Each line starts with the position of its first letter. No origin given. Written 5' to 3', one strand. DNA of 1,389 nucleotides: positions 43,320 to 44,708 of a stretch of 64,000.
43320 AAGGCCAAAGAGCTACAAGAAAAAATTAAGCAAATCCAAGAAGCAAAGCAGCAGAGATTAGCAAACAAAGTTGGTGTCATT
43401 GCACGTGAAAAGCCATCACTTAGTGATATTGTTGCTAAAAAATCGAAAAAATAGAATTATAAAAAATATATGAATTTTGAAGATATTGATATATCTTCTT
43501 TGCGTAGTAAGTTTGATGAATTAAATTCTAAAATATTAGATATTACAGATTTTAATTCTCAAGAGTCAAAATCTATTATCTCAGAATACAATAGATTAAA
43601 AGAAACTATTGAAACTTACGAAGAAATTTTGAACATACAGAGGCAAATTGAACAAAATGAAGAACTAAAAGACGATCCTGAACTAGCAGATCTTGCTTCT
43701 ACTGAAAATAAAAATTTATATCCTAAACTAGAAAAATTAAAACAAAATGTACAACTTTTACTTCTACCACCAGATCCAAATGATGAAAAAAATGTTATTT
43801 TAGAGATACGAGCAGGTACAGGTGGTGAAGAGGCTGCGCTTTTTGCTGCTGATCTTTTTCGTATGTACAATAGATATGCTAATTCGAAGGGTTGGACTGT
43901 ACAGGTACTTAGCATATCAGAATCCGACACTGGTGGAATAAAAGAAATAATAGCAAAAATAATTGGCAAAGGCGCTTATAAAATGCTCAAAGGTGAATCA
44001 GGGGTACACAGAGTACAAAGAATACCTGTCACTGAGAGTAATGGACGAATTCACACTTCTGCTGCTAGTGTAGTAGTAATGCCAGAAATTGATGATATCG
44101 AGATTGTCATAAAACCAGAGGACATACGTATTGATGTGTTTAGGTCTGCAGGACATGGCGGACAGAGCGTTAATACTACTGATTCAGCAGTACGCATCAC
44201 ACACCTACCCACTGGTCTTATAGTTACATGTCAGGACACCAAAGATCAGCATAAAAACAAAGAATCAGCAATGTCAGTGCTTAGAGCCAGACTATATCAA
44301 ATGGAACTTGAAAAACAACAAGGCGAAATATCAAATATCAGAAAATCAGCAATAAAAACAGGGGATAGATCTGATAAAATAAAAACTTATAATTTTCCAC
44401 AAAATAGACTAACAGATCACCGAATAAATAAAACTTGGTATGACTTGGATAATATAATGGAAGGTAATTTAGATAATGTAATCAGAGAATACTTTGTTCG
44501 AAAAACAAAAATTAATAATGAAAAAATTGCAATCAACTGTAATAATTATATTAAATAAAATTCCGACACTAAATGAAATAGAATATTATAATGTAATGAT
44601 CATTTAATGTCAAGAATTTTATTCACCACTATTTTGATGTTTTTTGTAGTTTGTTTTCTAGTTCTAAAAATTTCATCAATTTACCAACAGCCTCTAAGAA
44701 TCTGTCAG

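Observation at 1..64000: Window-wide pseudogenisation biased toward in-frame stop codons; accessory genes are hit and housekeeping genes are intact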

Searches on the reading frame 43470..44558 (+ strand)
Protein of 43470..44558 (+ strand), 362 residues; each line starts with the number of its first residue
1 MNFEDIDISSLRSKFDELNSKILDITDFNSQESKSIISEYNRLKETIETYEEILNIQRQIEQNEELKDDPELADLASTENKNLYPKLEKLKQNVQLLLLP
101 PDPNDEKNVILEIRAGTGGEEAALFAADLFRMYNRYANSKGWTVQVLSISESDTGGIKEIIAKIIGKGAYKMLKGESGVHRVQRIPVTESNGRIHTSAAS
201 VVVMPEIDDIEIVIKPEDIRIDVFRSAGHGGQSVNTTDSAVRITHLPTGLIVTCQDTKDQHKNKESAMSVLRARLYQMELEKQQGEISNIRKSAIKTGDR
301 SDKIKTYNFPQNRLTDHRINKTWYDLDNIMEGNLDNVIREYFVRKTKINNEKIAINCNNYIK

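Call 6: find_encoding_contigs(protein=window:43470-44558:+, flank=10000, max_places=10)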
Protein window:43470-44558:+ (362 aa): no gene with exactly this product is on record in the collection.

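Call 19: find_related_loci(query=window:43470-44555:+, collection=genome_contigs, flank=10000)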
Query window:43470-44555:+ (362 aa) in genome_contigs; peptide patterns used: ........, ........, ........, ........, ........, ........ (x = any residue, [..] = any of these).
118 stretches matched a pattern; 65 encode a relative of the query (tblastn E <= 1e-3); 65 distinct loci.
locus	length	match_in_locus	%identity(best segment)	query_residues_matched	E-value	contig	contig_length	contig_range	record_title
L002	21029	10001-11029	91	1-343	0e+0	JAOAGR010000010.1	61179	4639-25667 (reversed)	MAG: Candidatus Dojkabacteria bacterium isolate SKW36 k141_871268, whole genome shotgun sequence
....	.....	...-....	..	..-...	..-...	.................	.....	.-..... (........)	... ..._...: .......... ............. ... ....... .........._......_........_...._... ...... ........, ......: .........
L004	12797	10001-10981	55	14-338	1e-111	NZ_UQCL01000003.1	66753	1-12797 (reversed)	Uncultured Campylobacter sp. isolate UMGS142, whole genome shotgun sequence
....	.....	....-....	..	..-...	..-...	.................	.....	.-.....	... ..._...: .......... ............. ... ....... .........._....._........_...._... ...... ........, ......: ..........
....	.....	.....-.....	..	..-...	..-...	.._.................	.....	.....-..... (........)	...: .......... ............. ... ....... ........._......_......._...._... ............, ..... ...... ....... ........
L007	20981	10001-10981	55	14-338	4e-111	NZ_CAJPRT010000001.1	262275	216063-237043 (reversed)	MAG: uncultured Campylobacter sp. isolate SRR9217454-mag-bin.4, whole genome shotgun sequence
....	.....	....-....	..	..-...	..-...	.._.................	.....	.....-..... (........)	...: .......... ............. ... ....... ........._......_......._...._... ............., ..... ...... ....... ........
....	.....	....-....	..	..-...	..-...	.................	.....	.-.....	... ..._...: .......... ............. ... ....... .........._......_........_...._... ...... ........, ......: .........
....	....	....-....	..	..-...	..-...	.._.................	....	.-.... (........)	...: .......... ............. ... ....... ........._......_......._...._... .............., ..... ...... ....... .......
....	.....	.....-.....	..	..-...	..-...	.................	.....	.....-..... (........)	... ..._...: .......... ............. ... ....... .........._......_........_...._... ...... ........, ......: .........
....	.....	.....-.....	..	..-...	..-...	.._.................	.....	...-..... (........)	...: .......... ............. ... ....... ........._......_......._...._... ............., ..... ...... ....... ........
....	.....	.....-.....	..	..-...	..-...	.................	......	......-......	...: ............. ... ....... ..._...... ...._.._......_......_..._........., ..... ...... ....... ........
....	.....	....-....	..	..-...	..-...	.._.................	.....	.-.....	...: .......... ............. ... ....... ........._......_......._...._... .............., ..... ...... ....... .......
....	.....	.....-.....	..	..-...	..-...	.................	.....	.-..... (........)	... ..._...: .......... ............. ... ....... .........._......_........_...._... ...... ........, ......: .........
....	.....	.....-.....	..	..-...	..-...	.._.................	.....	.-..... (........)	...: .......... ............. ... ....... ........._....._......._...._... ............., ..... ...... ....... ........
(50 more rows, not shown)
